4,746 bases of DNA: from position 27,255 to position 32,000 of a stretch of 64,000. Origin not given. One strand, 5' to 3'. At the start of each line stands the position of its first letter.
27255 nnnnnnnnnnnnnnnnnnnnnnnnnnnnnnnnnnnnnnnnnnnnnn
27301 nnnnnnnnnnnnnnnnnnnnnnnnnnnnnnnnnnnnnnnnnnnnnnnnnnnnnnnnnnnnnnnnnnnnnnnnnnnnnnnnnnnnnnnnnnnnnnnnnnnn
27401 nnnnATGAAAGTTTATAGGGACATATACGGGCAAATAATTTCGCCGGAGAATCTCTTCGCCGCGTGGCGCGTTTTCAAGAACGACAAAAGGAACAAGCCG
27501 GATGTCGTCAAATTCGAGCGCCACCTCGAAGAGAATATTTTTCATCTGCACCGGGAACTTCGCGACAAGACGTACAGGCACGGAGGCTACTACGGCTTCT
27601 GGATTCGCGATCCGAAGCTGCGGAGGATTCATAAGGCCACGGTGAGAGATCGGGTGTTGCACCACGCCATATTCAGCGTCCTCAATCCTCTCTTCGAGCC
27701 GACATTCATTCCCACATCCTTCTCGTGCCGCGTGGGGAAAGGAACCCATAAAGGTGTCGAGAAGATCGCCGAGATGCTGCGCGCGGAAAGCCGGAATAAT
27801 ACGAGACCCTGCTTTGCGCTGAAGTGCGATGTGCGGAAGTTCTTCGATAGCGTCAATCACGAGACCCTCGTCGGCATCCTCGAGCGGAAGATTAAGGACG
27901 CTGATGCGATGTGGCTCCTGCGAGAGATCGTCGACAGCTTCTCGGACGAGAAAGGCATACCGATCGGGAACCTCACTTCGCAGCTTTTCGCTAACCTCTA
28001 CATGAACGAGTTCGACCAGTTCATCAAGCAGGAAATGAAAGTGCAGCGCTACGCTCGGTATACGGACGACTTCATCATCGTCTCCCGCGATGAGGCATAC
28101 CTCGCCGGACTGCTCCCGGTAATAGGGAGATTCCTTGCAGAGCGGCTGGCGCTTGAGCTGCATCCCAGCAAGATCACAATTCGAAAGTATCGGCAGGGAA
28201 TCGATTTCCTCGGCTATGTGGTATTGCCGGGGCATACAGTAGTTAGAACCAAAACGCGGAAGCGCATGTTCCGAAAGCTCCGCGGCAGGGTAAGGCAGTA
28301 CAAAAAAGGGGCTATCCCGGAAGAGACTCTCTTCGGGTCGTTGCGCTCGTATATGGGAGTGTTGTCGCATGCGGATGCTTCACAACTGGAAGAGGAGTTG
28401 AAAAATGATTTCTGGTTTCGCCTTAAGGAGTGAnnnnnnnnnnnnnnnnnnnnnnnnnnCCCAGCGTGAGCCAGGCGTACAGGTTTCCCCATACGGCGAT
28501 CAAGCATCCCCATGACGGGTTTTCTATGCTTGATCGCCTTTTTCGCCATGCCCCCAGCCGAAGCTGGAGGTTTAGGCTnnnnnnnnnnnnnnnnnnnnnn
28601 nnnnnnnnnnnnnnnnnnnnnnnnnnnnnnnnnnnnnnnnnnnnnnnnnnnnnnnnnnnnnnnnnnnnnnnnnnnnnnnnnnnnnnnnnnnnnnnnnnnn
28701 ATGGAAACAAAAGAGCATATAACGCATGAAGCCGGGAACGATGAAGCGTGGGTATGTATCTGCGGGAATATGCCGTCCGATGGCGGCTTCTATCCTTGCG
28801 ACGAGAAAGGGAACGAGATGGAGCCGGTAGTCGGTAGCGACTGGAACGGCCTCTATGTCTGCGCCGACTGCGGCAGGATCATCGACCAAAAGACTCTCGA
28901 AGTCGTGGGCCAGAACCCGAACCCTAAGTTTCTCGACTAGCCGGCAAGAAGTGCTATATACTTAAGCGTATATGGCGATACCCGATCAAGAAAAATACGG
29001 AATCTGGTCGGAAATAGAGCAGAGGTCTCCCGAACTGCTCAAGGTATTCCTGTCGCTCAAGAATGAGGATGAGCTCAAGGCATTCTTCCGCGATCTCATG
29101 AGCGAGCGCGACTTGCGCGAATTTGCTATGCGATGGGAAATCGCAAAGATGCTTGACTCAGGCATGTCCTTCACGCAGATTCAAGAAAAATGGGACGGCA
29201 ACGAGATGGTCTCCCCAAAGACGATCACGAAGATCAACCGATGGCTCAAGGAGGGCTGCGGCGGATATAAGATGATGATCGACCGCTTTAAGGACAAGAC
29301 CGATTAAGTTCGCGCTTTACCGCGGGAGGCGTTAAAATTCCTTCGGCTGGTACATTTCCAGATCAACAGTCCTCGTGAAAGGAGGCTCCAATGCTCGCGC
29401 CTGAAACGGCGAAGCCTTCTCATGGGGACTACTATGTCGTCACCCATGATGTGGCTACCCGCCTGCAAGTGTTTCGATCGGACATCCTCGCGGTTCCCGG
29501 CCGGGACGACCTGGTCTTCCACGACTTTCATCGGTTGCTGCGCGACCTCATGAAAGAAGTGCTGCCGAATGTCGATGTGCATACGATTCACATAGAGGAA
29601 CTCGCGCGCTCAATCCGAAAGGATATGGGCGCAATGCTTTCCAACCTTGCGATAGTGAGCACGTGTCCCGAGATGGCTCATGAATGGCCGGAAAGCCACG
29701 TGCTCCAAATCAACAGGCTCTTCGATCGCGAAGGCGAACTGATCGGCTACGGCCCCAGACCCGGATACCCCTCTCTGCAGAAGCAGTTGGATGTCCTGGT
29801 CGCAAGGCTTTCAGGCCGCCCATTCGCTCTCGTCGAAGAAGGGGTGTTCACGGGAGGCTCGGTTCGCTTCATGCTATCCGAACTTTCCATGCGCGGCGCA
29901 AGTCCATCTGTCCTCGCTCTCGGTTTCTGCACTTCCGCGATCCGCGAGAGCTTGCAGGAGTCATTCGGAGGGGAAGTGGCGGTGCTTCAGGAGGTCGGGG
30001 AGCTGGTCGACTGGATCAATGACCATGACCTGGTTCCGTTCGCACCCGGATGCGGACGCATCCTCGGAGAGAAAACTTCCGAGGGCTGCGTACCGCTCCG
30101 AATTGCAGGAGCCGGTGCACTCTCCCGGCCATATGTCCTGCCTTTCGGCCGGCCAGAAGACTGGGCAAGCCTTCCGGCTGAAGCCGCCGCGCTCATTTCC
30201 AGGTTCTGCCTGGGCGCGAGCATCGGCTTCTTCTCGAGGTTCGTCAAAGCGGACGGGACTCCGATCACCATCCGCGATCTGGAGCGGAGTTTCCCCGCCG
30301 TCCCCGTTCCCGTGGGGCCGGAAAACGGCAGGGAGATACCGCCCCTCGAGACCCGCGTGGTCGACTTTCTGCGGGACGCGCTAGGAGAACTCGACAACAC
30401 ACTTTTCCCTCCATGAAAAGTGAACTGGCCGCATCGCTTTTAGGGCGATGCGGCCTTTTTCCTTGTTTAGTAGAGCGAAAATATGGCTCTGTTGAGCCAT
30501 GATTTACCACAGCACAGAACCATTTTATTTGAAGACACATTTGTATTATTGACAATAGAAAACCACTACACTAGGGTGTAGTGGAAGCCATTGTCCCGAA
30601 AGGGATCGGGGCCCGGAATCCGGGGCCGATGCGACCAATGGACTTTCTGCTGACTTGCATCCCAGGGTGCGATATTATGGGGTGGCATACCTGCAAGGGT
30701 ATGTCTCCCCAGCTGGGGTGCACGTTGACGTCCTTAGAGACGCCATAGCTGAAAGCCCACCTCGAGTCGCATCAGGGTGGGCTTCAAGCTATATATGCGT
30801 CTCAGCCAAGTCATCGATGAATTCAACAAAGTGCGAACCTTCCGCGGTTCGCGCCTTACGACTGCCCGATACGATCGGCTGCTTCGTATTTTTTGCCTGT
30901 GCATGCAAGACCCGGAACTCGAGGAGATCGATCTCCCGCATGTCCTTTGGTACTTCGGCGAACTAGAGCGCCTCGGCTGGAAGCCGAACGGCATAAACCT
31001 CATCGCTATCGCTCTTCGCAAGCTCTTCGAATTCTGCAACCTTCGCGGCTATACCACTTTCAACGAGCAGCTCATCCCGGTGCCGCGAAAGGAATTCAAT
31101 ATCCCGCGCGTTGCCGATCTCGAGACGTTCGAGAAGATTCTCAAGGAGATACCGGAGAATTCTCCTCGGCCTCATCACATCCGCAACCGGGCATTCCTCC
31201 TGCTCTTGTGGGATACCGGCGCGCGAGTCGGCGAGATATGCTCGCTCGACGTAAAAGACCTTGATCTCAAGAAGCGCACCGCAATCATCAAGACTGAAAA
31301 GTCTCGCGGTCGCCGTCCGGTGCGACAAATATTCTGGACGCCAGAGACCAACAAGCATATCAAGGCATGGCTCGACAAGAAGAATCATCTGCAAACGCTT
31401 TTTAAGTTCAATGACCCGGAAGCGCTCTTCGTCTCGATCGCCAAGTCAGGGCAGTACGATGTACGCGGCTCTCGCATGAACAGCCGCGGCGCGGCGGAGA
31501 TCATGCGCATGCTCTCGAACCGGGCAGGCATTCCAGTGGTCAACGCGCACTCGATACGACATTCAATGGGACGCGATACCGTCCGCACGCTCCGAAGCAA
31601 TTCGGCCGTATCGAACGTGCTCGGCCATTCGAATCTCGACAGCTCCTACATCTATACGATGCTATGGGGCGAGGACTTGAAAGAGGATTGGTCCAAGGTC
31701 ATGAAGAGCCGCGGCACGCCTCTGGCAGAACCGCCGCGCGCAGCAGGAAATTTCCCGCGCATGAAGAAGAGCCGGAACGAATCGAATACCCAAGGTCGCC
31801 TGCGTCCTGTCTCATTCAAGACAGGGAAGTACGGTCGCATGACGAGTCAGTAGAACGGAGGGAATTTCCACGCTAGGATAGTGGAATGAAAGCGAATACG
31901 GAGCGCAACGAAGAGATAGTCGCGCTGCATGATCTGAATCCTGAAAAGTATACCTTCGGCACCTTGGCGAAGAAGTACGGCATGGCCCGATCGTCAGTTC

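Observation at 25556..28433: Complete diversity-generating retroelement: target + VR, TR, reverse-oriented Avd, signature RT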

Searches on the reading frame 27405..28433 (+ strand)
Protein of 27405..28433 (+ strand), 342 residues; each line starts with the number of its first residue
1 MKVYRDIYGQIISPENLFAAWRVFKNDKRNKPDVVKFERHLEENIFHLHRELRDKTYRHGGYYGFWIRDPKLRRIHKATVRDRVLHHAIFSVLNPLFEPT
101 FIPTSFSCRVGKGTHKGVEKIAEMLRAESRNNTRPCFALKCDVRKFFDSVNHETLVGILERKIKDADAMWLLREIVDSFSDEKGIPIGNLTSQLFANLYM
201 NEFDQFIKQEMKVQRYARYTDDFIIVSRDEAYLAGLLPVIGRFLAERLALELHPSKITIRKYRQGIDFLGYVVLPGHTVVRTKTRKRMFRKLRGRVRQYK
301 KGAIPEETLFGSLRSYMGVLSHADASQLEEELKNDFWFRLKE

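Call 6: search_protein_families(library=pfam, proteins=[window:27405-28430:+], max_evalue=0.01)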
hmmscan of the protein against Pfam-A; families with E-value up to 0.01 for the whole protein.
window:27405-28430:+ (342 aa): 1 family
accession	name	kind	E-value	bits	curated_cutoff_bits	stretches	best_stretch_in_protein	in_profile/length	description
PF00078.32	RVT_1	-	3.6e-23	82.8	29.6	1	71-272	8-204/205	Reverse transcriptase (RNA-dependent DNA polymerase)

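Call 12: search_protein_families(library=ncbifam, proteins=[window:27405-28430:+], max_evalue=0.01)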
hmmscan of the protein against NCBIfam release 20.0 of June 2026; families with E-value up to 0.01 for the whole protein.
window:27405-28430:+ (342 aa): 8 families
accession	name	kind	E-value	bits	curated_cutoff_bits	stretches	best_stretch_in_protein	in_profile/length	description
TIGR04416.1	group_II_RT_mat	equivalog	7.2e-42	143.7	300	1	30-300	21-299/353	group II intron reverse transcriptase/maturase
NF041747.1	Drt3a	equivalog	5.8e-22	78.6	200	1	132-282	107-271/412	antiviral reverse transcriptase Drt3a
NF041746.1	Drt2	equivalog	3.3e-19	69.3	390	1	175-303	214-351/416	antiviral reverse transcriptase Drt2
NF038233.2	retron_St85_RT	exception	1.4e-16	60.6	235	1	137-326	90-279/289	retron St85 family RNA-directed DNA polymerase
NF042941.1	Retron_TIR_antiphage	equivalog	1.8e-05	23.8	600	1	133-228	89-185/464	TIR domain-containing anti-phage reverse transcriptase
NF041749.1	Drt4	equivalog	1.9e-05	23.8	450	1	128-261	129-268/489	antiviral reverse transcriptase Drt4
NF041750.1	Drt5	equivalog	3.9e-05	22.8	550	1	137-259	128-250/484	antiviral reverse transcriptase Drt5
TIGR04499.1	abortive_AbiA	subfamily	0.00022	20.1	250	1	136-228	146-253/615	AbiA family abortive infection protein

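Call 13: search_protein_families(library=phrogs, proteins=[window:27405-28430:+], max_evalue=0.001)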
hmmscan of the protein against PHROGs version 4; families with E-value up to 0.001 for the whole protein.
window:27405-28430:+ (342 aa): 2 families
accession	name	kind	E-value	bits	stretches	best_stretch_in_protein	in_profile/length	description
phrog_1423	-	DNA, RNA and nucleotide metabolism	1.2e-120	405.4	1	1-341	96-443/1040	Reverse transcriptase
phrog_2825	-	DNA, RNA and nucleotide metabolism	8e-15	55.8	1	138-332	112-311/336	polymerase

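Call 53: search_solved_structures(query=window:27405-28430:+, max_evalue=0.001, show_alignments=1)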
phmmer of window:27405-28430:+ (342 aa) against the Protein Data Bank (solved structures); distinct sequences matched with E-value up to 0.001: 17.
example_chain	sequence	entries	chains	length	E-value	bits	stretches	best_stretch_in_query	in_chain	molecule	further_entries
8ub7_A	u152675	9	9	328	7.6e-49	169.9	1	3-324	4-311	Reverse transcriptase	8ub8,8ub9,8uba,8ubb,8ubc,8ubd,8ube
5hhj_A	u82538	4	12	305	5.1e-23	85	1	8-271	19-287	Retron-type reverse transcriptase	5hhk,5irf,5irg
5hhl_A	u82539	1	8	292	9.2e-23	84.2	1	7-271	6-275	Retron-type reverse transcriptase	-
7uim_D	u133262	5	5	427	1.1e-22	83.9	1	7-294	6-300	Group II intron reverse transcriptase/maturase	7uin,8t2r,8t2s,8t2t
6ar1_A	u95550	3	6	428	4.4e-21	78.7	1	44-299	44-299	GsI-IIC RT | Trt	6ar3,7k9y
5g2x_C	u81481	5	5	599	7.3e-18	68.1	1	3-215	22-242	GROUP II INTRON-ENCODED PROTEIN LTRA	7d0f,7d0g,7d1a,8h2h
8bgj_A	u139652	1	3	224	9.6e-15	57.8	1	136-273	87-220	RNA-directed DNA polymerase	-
6me0_C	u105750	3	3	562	1.2e-14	57.5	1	69-299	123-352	Maturase reverse transcriptase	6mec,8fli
7kft_D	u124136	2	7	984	1.6e-08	37.4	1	49-279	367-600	Cas6-RT-Cas1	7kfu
9z6y_A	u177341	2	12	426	4.4e-07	32.6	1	140-228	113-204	Drt3a reverse transcriptase protein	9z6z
9d5x_A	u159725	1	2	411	4.7e-06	29.3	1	7-292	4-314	Group II intron-like 4 reverse transcriptase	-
9d4s_A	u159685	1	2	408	5.1e-06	29.1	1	7-292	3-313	Group II intron-like 4 reverse transcriptase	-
9ioa_A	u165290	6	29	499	6.6e-06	28.8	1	71-291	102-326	RNA-dependent DNA polymerase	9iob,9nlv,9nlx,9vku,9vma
7z0z_A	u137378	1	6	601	0.00023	23.7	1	179-225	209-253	AbiK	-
7r06_A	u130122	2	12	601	0.00023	23.7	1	179-225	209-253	AbiK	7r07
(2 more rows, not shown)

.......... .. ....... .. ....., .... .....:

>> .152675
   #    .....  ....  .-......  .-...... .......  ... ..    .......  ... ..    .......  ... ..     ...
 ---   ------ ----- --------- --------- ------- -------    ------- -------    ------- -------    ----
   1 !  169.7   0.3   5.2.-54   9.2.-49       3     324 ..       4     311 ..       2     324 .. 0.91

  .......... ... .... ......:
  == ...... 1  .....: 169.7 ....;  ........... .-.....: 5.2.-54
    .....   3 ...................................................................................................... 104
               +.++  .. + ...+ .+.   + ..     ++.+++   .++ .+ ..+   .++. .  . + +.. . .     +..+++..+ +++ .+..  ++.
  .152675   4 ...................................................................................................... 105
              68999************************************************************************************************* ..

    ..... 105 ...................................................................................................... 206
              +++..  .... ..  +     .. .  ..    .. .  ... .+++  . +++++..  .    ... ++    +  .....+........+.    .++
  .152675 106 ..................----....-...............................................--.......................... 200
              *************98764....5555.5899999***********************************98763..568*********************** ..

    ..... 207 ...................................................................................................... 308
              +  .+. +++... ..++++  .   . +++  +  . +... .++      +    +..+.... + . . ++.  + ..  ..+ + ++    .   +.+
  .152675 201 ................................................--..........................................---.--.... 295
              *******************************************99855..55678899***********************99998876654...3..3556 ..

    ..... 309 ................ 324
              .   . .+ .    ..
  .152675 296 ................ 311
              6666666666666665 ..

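Call 59: find_encoding_contigs(protein=window:27405-28433:+, flank=2000, max_places=5)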
Protein window:27405-28433:+ (342 aa): no gene with exactly this product is on record in the collection.

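Call 94: search_protein_families(library=padloc, proteins=[window:27405-28430:+], max_evalue=0.001)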
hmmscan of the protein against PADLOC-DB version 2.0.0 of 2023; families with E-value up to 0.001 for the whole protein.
window:27405-28430:+ (342 aa): 79 families (the best 25 are shown)
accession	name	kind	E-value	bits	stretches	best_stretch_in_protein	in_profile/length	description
PDLC01136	RT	-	1.3e-51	173.6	1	8-273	2-258/263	RT (reverse transcriptase)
PDLC03754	RT_UG17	-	2.1e-36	123.7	1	34-302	37-299/429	DRT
PDLC02063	Cas1_IIIb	-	9.3e-36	121.5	1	34-332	35-304/617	-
PDLC03768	Drt3a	-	1.4e-26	91.9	1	120-298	124-291/411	DRT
PDLC03764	RT_UG26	-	9.3e-26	88.5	1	91-302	90-301/398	DRT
PDLC03779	RT_UG4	-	1.7e-25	87.8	1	25-299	14-284/307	DRT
PDLC03757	Drt2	-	6.5e-22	76.2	1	179-302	282-411/502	DRT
PDLC03756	RT_UG19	-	9.4e-22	75.8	1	137-265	148-280/562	DRT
PDLC03778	RT_UG39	-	1.2e-21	75.3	2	180-255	289-363/541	DRT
PDLC03785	RT_UG9_large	-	3.1e-20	70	1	73-264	307-505/772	DRT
PDLC03773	RT_UG34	-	1.3e-19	68.5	1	65-263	69-290/512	DRT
PDLC02175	Drt3a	-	1.5e-19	68.5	1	132-274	105-260/417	-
PDLC01607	RT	-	2.1e-18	65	1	77-272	19-160/161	"CAS-I,CAS-II,CAS-III,CAS-IV,CAS-V,CAS-VI; acquisition_associated"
PDLC03766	Drt9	-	6.7e-18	62.8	1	48-240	74-260/488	DRT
PDLC03755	RT_UG18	-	1.9e-17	61.8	1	16-285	7-273/295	DRT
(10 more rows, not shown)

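Call 104: find_related_loci(query=window:27405-28430:+, collection=viral_contigs, flank=10000)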
Query window:27405-28430:+ (342 aa) in viral_contigs; peptide patterns used: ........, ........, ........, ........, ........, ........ (x = any residue, [..] = any of these).
12 stretches matched a pattern; 9 encode a relative of the query (tblastn E <= 1e-3); 9 distinct loci.
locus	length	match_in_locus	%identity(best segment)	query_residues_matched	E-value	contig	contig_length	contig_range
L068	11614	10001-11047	58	1-342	1e-139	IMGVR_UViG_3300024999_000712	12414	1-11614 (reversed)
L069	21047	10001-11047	58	1-342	1e-139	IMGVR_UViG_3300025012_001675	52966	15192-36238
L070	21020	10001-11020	60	1-334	4e-137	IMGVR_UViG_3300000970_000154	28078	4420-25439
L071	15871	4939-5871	50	8-328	7e-100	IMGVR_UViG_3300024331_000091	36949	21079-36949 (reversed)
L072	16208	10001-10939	46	8-328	4e-94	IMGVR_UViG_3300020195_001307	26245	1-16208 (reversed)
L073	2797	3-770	46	69-333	8e-77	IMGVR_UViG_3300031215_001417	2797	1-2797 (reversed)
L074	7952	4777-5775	34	4-333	8e-52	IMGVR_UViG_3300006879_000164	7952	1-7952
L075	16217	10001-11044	33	4-341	1e-50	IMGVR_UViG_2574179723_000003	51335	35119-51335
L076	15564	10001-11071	31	15-336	4e-46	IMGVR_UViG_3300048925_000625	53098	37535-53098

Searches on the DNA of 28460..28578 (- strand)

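Call 76: build_rna_model(alignment_id=A2)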
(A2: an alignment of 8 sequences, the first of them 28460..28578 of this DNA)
Model R1 built from alignment A2 (8 sequences, 140 columns); structure: RNAalifold consensus.
model positions 131; base pairs 11; branch points 1; effective number of sequences 3.61; information 0.59 bits per position. Calibrated on 0.2 Mb of random sequence (short: E-values are rough).
structure used (alignment columns):
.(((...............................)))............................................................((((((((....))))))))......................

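Call 77: search_with_rna_model(model_id=R1, sources=[window, L001, L002, L003, L004, L005, L006, L007, L008, L009, L010, L011, L012, L013, L014, L015, L016, L017, L018, L019, L020, L021, L022, L023, L024, L025, L026, L027, L028, L029, L030, L031, L032, L033, L034, L035, L036, L037, L038, L039, L040, L041, L042, L043, L044, L045, L046, L047, L048, L049, L050, L051, L052, L053, L054, L055, L056, L057, L058, L059, L060, L061, L062, L063, L064, L065], max_evalue=0.1)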
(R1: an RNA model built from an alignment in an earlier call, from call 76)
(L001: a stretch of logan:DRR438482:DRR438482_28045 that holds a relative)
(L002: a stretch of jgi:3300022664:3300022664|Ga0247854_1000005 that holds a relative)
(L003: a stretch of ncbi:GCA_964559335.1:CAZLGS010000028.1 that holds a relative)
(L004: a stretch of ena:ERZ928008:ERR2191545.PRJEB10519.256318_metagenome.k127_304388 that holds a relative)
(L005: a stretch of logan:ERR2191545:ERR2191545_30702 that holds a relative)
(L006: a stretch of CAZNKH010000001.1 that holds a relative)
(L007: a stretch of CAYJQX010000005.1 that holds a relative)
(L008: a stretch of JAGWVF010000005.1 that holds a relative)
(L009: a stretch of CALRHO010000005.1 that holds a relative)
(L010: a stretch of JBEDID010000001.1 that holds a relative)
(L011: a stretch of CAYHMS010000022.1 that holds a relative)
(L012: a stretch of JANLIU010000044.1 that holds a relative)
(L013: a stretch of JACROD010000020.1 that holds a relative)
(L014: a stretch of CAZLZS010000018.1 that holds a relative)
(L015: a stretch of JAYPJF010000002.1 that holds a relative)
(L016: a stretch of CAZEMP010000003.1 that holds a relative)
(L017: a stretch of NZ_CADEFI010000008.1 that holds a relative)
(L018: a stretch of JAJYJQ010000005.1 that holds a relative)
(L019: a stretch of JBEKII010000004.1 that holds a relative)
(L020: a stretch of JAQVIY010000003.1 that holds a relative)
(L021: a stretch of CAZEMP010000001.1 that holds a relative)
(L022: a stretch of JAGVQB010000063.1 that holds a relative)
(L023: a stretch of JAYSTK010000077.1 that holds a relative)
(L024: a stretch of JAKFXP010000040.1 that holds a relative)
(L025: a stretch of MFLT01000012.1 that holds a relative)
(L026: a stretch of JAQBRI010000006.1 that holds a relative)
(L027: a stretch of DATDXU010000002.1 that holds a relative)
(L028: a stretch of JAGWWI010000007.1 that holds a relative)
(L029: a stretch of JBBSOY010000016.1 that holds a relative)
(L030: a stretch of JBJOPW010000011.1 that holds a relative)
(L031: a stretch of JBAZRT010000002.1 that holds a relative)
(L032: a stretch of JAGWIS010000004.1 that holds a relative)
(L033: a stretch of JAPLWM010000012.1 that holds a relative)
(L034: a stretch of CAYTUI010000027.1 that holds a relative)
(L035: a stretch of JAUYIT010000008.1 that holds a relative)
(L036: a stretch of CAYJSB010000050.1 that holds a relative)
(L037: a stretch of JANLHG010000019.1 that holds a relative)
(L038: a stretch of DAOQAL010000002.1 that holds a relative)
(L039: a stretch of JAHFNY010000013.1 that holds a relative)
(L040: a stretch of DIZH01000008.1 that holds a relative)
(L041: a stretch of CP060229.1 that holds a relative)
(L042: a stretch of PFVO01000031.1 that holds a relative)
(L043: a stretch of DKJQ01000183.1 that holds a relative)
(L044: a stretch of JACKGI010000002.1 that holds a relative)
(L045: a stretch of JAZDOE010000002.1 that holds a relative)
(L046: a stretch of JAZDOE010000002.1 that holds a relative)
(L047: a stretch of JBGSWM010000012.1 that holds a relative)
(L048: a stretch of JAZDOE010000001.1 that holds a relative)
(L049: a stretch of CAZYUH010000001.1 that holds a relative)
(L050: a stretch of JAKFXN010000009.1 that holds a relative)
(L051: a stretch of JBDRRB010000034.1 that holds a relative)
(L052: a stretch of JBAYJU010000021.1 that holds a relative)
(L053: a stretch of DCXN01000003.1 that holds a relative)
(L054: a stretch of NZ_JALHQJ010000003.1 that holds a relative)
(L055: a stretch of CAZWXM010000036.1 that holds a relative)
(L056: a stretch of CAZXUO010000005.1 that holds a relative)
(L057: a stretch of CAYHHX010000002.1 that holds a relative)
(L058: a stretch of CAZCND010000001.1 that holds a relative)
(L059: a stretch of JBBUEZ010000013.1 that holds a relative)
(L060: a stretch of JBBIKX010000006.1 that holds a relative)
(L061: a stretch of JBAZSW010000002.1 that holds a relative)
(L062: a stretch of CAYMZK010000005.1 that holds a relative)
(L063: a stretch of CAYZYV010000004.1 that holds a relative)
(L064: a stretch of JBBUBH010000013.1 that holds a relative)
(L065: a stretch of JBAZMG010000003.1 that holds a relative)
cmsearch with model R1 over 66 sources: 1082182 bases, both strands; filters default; matches with E-value up to 0.1: 10.
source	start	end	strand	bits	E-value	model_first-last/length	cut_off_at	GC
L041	17125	17250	-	111.3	3.9e-24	1-131/131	no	0.52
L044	13194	13320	-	105.4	1e-22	1-131/131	no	0.52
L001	12866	12986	-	103.2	3.6e-22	1-131/131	no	0.6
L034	9456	9585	-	100.3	1.8e-21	1-131/131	no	0.57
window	28460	28578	-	97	1.1e-20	1-131/131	no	0.58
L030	13205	13323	-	93.9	6.4e-20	1-131/131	no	0.48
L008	17587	17708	-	92.5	1.4e-19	1-131/131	no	0.61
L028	6648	6782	-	89.5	7.4e-19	1-131/131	no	0.62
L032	298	419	+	32.4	4.7e-05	1-131/131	no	0.52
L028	9778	9843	-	19.8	0.053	1-131/131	no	0.52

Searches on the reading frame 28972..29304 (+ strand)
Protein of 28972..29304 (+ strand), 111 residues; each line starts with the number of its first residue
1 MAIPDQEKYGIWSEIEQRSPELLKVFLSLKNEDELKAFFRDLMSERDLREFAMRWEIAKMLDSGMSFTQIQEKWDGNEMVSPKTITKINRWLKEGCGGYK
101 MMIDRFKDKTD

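Call 6: search_protein_families(library=pfam, proteins=[window:28972-29304:+], max_evalue=0.01)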
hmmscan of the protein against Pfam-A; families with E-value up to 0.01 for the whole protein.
window:28972-29304:+ (111 aa): 1 family
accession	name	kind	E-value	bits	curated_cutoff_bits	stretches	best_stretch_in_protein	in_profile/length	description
PF01371.25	Trp_repressor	-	2.5e-14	53.5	27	1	21-105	5-86/88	Trp repressor protein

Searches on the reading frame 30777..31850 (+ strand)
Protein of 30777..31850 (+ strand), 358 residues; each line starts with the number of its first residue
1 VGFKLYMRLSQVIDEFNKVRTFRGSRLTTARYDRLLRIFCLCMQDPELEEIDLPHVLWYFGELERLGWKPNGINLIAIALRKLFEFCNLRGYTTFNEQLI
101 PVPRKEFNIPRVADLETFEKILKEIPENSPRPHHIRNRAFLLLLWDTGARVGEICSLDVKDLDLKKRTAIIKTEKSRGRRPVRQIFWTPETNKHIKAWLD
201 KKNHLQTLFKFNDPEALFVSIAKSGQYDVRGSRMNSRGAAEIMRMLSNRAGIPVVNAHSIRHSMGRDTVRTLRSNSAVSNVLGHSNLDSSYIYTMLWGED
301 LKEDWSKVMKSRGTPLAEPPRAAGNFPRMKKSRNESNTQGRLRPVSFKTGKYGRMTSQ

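Call 6: search_protein_families(library=pfam, proteins=[window:30777-31850:+], max_evalue=0.01)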
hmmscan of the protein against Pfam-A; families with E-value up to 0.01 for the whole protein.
window:30777-31850:+ (358 aa): 2 families
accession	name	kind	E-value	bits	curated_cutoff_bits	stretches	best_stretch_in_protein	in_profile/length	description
PF00589.27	Phage_integrase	-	1.1e-25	90.8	27.1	1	119-294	9-166/172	Phage integrase family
PF02899.23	Phage_int_SAM_1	-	0.00037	21.2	22.3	1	21-87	10-79/83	Phage integrase, N-terminal SAM-like domain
